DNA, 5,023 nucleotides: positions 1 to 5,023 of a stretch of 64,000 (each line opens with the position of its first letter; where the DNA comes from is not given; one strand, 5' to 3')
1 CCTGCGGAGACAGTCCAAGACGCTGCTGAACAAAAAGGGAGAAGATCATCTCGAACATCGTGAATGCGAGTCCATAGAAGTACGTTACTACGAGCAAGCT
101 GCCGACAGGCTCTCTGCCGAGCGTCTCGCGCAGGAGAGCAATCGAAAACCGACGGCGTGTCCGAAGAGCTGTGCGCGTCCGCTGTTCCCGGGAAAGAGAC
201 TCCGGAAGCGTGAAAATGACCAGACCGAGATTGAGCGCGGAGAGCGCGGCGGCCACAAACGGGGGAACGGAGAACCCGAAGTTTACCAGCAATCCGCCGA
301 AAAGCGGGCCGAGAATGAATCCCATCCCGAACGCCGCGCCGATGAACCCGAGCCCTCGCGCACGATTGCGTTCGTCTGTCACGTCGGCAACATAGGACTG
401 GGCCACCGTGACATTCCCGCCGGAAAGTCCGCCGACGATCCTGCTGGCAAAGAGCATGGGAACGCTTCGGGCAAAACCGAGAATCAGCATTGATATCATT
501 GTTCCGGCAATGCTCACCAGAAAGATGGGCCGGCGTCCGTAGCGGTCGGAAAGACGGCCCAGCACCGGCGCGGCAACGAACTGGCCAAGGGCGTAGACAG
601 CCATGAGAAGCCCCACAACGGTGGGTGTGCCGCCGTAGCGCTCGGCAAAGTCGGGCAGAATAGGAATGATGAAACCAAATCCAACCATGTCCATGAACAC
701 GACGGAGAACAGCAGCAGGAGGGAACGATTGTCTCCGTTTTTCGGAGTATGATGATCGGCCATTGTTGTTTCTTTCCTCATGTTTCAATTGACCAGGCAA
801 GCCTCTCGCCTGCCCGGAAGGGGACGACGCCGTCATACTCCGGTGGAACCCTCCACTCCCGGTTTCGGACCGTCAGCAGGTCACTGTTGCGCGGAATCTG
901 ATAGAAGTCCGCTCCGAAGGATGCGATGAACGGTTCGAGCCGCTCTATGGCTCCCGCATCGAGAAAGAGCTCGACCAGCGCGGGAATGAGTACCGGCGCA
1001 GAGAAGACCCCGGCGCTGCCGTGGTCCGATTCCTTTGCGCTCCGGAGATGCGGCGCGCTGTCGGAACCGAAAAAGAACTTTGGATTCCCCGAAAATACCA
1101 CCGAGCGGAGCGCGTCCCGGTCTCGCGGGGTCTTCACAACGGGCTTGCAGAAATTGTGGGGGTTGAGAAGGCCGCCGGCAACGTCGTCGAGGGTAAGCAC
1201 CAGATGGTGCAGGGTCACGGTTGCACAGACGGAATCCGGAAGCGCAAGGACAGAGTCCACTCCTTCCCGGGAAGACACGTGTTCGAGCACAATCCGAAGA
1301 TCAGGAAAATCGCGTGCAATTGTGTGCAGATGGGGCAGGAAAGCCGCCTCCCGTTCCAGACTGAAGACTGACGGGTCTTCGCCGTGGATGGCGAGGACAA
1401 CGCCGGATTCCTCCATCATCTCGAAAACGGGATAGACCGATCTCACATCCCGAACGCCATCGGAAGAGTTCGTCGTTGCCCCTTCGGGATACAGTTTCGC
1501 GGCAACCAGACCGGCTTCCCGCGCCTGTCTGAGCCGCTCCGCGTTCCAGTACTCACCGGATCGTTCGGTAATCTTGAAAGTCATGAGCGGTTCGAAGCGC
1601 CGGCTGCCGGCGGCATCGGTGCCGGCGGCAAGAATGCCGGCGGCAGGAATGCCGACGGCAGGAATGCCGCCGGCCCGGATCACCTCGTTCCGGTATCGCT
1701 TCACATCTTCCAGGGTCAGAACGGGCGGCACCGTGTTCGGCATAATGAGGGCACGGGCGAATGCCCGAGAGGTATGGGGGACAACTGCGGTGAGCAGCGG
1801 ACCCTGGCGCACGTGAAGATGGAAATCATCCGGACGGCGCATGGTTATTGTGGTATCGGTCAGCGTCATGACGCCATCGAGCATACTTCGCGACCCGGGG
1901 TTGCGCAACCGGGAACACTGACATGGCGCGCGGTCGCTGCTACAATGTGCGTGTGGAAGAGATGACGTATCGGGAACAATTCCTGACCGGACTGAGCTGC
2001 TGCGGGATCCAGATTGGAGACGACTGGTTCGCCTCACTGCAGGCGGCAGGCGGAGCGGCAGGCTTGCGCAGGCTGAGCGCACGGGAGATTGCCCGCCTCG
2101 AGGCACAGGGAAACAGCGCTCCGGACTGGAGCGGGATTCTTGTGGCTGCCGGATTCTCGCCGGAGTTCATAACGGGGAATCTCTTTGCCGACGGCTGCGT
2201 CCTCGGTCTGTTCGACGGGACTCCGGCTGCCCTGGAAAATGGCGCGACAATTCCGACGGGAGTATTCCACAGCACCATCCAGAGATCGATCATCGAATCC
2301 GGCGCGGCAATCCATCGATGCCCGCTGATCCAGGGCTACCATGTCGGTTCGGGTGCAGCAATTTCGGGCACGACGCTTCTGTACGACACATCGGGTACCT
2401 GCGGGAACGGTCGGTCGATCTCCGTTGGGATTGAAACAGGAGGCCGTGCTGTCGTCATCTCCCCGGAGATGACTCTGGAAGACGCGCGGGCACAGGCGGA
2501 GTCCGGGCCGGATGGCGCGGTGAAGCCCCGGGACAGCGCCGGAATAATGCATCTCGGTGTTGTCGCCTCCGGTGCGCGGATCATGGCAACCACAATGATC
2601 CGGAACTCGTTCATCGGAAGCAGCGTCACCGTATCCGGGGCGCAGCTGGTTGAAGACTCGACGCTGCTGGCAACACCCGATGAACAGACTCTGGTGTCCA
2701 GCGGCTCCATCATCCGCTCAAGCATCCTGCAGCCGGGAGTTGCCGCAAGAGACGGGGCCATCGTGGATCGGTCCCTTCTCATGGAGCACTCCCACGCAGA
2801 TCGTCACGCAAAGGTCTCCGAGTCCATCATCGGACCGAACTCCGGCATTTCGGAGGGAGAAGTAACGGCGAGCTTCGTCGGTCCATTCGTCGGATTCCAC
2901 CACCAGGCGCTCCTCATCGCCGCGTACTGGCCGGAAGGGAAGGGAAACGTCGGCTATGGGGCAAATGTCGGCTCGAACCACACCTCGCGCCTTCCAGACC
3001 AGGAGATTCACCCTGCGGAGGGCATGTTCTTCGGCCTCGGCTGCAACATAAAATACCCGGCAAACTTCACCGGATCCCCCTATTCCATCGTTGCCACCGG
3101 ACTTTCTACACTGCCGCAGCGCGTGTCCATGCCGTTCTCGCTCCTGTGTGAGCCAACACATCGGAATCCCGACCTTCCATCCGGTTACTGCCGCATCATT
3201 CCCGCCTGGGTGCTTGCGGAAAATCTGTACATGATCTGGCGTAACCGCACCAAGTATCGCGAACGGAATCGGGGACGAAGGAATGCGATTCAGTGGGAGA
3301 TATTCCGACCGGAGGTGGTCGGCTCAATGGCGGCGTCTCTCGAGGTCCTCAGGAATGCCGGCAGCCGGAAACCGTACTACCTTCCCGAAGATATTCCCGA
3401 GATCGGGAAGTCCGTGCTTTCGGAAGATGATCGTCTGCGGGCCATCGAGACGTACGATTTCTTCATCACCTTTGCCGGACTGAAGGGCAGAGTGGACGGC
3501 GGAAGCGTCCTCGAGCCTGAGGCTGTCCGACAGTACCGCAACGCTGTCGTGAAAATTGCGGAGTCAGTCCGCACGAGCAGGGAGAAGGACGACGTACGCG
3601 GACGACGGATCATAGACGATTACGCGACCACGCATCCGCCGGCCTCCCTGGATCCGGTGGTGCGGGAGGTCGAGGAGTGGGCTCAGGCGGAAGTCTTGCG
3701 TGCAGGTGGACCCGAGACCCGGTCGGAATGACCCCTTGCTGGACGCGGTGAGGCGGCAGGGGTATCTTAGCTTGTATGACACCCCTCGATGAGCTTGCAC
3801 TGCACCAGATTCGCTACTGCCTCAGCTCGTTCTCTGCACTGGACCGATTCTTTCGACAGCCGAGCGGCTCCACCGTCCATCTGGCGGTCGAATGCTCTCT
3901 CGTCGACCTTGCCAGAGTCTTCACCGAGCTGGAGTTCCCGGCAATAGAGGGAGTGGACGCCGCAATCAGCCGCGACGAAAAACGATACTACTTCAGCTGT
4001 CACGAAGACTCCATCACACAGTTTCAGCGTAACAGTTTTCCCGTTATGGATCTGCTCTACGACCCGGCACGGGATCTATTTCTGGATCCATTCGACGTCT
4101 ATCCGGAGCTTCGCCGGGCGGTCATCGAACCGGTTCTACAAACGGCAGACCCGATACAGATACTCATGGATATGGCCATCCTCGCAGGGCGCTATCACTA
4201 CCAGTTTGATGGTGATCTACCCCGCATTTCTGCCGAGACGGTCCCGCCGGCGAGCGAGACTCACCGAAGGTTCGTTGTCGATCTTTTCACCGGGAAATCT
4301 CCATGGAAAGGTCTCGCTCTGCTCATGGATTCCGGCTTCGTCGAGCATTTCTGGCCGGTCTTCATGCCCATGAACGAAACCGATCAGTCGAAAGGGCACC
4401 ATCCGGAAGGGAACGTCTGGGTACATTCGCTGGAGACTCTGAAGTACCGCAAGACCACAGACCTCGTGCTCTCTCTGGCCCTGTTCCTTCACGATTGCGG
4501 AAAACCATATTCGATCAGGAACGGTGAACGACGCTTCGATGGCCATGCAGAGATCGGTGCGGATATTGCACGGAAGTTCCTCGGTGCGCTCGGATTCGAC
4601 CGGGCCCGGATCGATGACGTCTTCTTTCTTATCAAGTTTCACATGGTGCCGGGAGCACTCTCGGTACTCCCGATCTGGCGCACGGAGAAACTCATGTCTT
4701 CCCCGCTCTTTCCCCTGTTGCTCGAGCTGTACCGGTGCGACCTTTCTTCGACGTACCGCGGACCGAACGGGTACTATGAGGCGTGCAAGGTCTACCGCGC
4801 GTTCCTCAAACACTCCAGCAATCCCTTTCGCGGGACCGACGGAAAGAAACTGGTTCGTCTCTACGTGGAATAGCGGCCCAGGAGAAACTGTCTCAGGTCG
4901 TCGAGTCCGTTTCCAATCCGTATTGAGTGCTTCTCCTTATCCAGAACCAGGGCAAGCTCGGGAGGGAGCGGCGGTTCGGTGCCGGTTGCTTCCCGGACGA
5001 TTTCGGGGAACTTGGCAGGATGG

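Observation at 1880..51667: Pervasive leaderless-mRNA architecture: -10 box 6-9 nt before start codons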

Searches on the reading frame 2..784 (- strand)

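Call 13: search_protein_families(library=pfam, proteins=[window:2-784:-], max_evalue=0.001)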
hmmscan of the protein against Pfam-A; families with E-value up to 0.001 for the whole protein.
window:2-784:- (261 aa): 7 families
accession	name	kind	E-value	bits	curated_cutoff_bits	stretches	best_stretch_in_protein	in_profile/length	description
PF07690.21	MFS_1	-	9.2e-45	153.5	33.4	1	25-259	1-235/347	Major Facilitator Superfamily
PF00083.30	Sugar_tr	-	1.7e-16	60.6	22.3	1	55-196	46-194/452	Sugar (and other) transporter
PF12832.13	MFS_1_like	-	1.6e-09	37.8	25.2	1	19-168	211-363/373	MFS_1 like family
PF13347.12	MFS_2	-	6.5e-07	28.7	27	1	18-169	222-379/427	MFS/sugar transport protein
PF06779.20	MFS_4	-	2.1e-06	27.8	26.3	1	8-185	177-359/364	Uncharacterised MFS-type transporter YbfB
PF03092.22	BT1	-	5.5e-06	25.8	22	1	46-205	16-187/432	BT1 family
PF06609.19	TRI12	-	5.5e-06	25.5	23.2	1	57-167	80-190/599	Fungal trichothecene efflux pump (TRI12)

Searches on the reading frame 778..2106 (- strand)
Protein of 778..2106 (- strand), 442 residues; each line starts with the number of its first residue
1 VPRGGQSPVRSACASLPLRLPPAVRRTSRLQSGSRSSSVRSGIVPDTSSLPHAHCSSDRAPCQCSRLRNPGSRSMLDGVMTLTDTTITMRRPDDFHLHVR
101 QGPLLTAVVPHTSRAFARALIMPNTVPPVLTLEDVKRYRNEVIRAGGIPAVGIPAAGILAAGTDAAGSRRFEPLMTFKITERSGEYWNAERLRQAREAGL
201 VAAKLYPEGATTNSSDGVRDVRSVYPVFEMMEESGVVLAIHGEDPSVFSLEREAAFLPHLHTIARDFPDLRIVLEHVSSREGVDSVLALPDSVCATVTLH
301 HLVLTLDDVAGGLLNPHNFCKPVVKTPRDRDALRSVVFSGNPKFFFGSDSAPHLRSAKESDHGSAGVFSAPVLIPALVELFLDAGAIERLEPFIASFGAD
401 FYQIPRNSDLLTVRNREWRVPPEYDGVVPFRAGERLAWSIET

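Call 13: search_protein_families(library=pfam, proteins=[window:778-2106:-], max_evalue=0.001)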
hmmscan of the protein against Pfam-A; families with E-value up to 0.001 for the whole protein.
window:778-2106:- (442 aa): 2 families
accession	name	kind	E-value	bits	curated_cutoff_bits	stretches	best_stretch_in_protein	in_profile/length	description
PF04909.20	Amidohydro_2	-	2.6e-10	41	26.4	1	181-277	88-179/289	Amidohydrolase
PF01979.26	Amidohydro_1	-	0.00018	21.3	25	1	94-357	8-258/345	Amidohydrolase family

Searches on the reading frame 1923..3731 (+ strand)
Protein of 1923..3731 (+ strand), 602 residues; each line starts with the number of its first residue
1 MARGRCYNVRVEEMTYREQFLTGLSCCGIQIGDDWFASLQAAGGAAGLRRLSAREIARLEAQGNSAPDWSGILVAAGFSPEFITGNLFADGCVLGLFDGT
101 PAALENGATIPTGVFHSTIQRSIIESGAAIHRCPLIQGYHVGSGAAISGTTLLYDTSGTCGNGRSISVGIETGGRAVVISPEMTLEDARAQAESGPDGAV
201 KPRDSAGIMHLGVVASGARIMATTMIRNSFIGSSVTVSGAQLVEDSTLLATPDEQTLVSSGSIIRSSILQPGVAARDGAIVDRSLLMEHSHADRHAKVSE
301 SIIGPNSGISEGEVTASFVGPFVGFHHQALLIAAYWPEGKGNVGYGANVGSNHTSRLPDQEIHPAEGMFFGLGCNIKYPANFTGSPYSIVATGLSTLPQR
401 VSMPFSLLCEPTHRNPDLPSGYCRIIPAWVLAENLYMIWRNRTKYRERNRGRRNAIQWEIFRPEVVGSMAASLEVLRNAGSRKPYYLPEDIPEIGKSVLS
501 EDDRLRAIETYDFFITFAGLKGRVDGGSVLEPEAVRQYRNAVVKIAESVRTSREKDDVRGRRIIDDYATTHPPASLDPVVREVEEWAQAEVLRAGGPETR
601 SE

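Call 13: search_protein_families(library=pfam, proteins=[window:1923-3731:+], max_evalue=0.001)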
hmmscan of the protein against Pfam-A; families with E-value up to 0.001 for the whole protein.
window:1923-3731:+ (602 aa): 3 families
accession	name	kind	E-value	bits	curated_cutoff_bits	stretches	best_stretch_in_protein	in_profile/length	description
PF16314.11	DUF4954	-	1.4e-36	126.5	26.2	1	49-478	2-431/433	Domain of unknown function (DUF4954)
PF24894.1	Hexapep_GlmU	-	5.2e-11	43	23.3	1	258-313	26-81/104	GlmU-like, C-terminal hexapeptide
PF25084.1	LbH_EIF2B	-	1.6e-07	31.7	54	1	203-284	13-90/105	EIF2B subunit epsilon LbH domain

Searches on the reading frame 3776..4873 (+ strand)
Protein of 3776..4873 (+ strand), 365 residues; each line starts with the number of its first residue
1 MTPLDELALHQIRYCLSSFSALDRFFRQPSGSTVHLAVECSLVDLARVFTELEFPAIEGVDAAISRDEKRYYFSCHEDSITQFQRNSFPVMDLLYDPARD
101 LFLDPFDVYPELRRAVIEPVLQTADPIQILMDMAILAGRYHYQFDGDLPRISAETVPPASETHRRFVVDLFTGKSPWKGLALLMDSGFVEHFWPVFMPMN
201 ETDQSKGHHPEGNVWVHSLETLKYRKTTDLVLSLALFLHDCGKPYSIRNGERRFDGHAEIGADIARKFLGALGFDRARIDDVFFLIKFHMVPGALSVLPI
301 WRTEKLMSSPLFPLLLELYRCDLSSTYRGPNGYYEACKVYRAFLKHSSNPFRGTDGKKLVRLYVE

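Call 6: find_encoding_contigs(protein=window:3776-4873:+, flank=10000, max_places=3)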
Protein window:3776-4873:+ (365 aa): 1 contig read that carries it; 1 place shown.
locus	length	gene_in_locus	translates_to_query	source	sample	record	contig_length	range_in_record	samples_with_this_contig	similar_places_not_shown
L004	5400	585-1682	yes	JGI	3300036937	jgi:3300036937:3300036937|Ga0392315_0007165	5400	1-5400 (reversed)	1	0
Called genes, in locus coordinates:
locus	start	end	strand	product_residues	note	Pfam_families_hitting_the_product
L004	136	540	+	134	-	-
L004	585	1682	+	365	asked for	PF01966:HD (weak)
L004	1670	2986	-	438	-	PF14821:Thr_synth_N, PF00291:PALP, PF24857:THR4_C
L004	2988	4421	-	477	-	PF00696:AA_kinase, PF13740:ACT_6 (faint), PF13840:ACT_7, PF01842:ACT, PF22468:ACT_9, PF01842:ACT (weak), PF22468:ACT_9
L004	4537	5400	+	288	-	?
